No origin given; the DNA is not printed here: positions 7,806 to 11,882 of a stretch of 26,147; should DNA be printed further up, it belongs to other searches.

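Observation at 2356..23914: Candidate undescribed extracellular thiol-peptide scavenging system: Trx-like surface proteins, M1 aminopeptidases, peptide ABC importer and cystine-type symporter under one operator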

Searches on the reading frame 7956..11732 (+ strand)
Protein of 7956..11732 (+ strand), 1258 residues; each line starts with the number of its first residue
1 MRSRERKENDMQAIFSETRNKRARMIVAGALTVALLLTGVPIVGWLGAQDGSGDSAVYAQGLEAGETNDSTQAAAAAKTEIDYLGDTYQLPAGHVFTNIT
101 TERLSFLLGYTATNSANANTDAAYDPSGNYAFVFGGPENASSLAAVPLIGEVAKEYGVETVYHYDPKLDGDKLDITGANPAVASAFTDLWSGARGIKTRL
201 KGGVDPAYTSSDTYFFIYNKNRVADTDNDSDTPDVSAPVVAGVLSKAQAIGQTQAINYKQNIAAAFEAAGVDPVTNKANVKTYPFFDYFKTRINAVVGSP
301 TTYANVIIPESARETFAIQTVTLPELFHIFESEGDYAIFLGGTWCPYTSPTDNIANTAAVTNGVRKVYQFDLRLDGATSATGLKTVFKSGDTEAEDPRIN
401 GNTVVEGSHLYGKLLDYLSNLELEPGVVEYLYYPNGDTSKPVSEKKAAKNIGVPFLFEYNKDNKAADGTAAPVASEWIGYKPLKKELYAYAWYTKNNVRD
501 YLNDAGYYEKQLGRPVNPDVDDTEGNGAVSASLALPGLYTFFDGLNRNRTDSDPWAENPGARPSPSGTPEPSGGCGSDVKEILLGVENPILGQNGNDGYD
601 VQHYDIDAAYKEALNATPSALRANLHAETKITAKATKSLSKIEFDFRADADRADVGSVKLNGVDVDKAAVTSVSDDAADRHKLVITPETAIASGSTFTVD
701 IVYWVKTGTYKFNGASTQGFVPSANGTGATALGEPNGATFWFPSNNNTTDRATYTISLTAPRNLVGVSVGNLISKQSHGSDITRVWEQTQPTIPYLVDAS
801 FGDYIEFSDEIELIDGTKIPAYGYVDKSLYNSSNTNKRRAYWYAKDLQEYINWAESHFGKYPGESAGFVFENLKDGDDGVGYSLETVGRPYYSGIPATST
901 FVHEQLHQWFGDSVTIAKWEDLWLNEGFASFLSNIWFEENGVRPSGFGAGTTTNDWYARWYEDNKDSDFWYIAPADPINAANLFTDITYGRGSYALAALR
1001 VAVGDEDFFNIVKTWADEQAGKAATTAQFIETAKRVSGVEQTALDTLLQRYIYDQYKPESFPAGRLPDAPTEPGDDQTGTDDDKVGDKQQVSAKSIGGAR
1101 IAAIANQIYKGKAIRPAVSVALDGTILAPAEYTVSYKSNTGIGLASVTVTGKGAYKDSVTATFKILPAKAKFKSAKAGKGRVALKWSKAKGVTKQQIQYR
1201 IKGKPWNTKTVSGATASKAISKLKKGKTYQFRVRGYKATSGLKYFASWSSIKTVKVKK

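Call 4: search_protein_families(library=pfam, proteins=[window:7956-11732:+], max_evalue=0.1)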
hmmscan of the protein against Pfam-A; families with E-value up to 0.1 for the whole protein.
window:7956-11732:+ (1258 aa): 3 families
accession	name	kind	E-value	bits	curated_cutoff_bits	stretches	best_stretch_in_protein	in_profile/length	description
PF01433.26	Peptidase_M1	-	8.2e-23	81.6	27.7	1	899-1046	69-213/218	Peptidase family M1 domain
PF17900.6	Peptidase_M1_N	-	1.6e-05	25.6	25.8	1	603-796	4-186/186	Peptidase M1 N-terminal domain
PF00041.27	fn3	-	0.0004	21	25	1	1179-1239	13-72/84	Fibronectin type III domain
